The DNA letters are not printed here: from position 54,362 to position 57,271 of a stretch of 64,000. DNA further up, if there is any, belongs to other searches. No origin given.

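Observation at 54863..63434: Kilobase-scale near-identical repeats: one full-length Big_1 lipoprotein gene plus two promoterless 5'-truncated copies fused behind unrelated genes (cassette-like architecture)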

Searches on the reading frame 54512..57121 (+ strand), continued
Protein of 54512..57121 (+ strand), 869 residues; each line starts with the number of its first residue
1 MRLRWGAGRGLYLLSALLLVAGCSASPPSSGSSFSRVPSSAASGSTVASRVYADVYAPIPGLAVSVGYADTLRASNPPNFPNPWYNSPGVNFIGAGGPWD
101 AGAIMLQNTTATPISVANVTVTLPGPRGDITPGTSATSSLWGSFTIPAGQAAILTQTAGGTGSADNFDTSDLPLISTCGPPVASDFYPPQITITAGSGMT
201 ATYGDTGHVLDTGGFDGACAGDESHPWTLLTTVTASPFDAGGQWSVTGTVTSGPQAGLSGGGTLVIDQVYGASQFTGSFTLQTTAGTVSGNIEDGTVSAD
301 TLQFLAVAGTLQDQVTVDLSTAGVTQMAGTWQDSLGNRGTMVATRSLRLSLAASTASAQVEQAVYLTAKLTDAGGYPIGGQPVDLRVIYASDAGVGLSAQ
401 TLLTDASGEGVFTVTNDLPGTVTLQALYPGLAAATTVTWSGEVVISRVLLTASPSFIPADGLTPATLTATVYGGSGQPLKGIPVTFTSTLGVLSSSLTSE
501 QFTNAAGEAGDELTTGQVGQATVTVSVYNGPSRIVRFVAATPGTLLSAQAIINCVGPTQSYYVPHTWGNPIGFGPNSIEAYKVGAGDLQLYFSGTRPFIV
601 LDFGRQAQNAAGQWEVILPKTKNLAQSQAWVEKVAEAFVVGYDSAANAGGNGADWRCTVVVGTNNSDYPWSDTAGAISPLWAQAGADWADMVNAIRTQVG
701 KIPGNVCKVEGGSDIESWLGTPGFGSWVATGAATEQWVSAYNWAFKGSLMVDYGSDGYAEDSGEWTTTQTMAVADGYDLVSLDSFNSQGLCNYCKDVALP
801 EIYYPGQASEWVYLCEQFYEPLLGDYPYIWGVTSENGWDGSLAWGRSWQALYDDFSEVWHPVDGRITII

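Call 67: search_protein_families(library=pfam, proteins=[P0003, P0004, P0009, P0013, P0018, P0014, P0010, P0021, P0024], max_evalue=0.0001)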
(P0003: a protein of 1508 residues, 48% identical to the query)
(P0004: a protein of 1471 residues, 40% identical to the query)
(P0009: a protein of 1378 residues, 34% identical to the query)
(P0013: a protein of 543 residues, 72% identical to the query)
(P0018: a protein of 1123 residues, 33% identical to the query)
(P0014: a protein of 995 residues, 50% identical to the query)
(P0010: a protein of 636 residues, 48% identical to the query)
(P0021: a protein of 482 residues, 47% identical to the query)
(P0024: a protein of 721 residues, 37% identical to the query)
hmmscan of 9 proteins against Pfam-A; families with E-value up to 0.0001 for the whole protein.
P0003 (1508 aa): 7 families
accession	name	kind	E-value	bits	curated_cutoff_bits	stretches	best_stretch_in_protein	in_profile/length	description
PF02369.22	Big_1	-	1.8e-37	127.8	34.9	4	295-365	20-90/93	Bacterial Ig-like domain (group 1)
PF13620.12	CarboxypepD_reg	-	1.1e-24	87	32.3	1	34-108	1-78/82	Carboxypeptidase regulatory-like domain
PF17789.7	MG4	-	1.3e-18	67.4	24.7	0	291-359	13-79/95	Macroglobulin domain MG4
PF16640.11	Big_3_5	-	9.1e-12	45.8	35.5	2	949-1031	7-85/88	Bacterial Ig-like domain (group 3)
PF13715.12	CarbopepD_reg_2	-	1.8e-09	38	32.2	1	35-92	1-59/88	CarboxypepD_reg-like domain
PF03527.20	RHS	-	1.3e-06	28.5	27.9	1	1267-1295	6-34/38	RHS protein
PF13115.11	YtkA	-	3.8e-05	24.7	25.9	0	40-83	27-72/85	YtkA-like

P0004 (1471 aa): 5 families
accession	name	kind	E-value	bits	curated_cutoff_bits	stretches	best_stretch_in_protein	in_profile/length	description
PF02369.22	Big_1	-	1.6e-34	118.3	34.9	3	254-326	19-88/93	Bacterial Ig-like domain (group 1)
PF17789.7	MG4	-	4.5e-18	65.7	24.7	1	251-313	13-73/95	Macroglobulin domain MG4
PF16640.11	Big_3_5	-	6.3e-15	56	35.5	2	854-935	8-83/88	Bacterial Ig-like domain (group 3)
PF13620.12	CarboxypepD_reg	-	4.8e-14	52.9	32.3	1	14-66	24-77/82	Carboxypeptidase regulatory-like domain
PF03527.20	RHS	-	8.7e-08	32.3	27.9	1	1199-1227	6-34/38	RHS protein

P0009 (1378 aa): 5 families
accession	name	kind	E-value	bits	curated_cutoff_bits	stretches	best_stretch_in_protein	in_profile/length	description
PF02369.22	Big_1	-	3.5e-43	146.1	34.9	5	396-469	20-90/93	Bacterial Ig-like domain (group 1)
PF16640.11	Big_3_5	-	4.3e-20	72.5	35.5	0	780-864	5-85/88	Bacterial Ig-like domain (group 3)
PF17789.7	MG4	-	2.3e-13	50.6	24.7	0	395-460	16-77/95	Macroglobulin domain MG4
PF03527.20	RHS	-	4.8e-06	26.8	27.9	1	1111-1139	6-34/38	RHS protein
PF20598.4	DUF6795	-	1.2e-05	26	27.4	0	127-162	8-43/103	Domain of unknown function (DUF6795)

P0013 (543 aa): 2 families
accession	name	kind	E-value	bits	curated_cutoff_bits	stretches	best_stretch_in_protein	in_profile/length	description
PF05593.20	RHS_repeat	-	2.6e-18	66.3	22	1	136-164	1-30/38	RHS Repeat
PF25023.1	TEN_YD-shell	-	2.6e-06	26.2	50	1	111-348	646-895/909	Teneurin YD-shell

P0018 (1123 aa): 5 families
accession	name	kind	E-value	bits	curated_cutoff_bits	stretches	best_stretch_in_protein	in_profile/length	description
PF02369.22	Big_1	-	2.3e-42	143.5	34.9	5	155-222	20-87/93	Bacterial Ig-like domain (group 1)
PF17789.7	MG4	-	5.7e-16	59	24.7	1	250-333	13-92/95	Macroglobulin domain MG4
PF16640.11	Big_3_5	-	1e-14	55.3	35.5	1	441-515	9-81/88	Bacterial Ig-like domain (group 3)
PF13620.12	CarboxypepD_reg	-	1.9e-10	41.4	32.3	0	451-516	5-69/82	Carboxypeptidase regulatory-like domain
PF03527.20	RHS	-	1.8e-05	24.9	27.9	1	859-887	6-34/38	RHS protein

P0014 (995 aa): 0 families

P0010 (636 aa): 2 families
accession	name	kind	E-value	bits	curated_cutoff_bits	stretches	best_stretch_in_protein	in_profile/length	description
PF18911.6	PKD_4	-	3.7e-06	27.3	27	0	366-398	43-78/85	PKD domain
PF02369.22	Big_1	-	3.3e-05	24.3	34.9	1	226-301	19-91/93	Bacterial Ig-like domain (group 1)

P0021 (482 aa): 5 families
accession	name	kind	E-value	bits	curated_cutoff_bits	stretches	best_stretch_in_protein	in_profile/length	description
PF15780.11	ASH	-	1.2e-10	41.8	27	1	206-291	7-97/98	Abnormal spindle-like microcephaly-assoc'd, ASPM-SPD-2-Hydin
PF07610.17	DUF1573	-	1.5e-09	38.2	26.1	1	225-298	23-97/98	Protein of unknown function (DUF1573)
PF22073.2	Cep192_D4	-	4.9e-08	33.6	35.5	1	207-299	9-111/112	Cep192 domain 4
PF22544.2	HYDIN_VesB_CFA65-like_Ig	-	1.7e-07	31.8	25.5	1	211-297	12-99/100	HYDIN/CFA65/VesB-like, Ig-like domain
PF24507.1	Ig_CFAP65_4th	-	1.8e-07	31.9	27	1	227-299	4-76/76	CFAP65, fourth Ig-like domain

P0024 (721 aa): 1 family
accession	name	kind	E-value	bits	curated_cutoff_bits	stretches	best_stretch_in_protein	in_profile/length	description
PF02369.22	Big_1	-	2.7e-06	27.8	34.9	1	259-324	17-83/93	Bacterial Ig-like domain (group 1)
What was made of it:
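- On Rhs / CdiA families specifically: RHS elements occur only in relatives (P0013, P0003 and others; call 67).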

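Call 68: search_protein_families(library=ncbifam, proteins=[window:54512-57121:+, P0002], max_evalue=0.1)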
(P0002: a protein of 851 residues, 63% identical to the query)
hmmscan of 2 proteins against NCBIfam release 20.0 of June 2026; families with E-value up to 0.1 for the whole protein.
window:54512-57121:+ (869 aa): 0 families

P0002 (851 aa): 0 families

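Call 73: find_encoding_contigs(protein=P0013, flank=5000, max_places=3)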
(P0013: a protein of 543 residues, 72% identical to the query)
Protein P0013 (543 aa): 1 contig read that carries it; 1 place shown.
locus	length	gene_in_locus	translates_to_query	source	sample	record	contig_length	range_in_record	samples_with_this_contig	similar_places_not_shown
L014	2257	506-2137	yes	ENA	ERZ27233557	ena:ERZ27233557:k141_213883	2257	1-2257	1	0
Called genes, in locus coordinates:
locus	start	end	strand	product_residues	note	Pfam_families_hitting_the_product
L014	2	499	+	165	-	?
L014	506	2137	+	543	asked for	PF25023:TEN_YD-shell, PF05593:RHS_repeat (weak)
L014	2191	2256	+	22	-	?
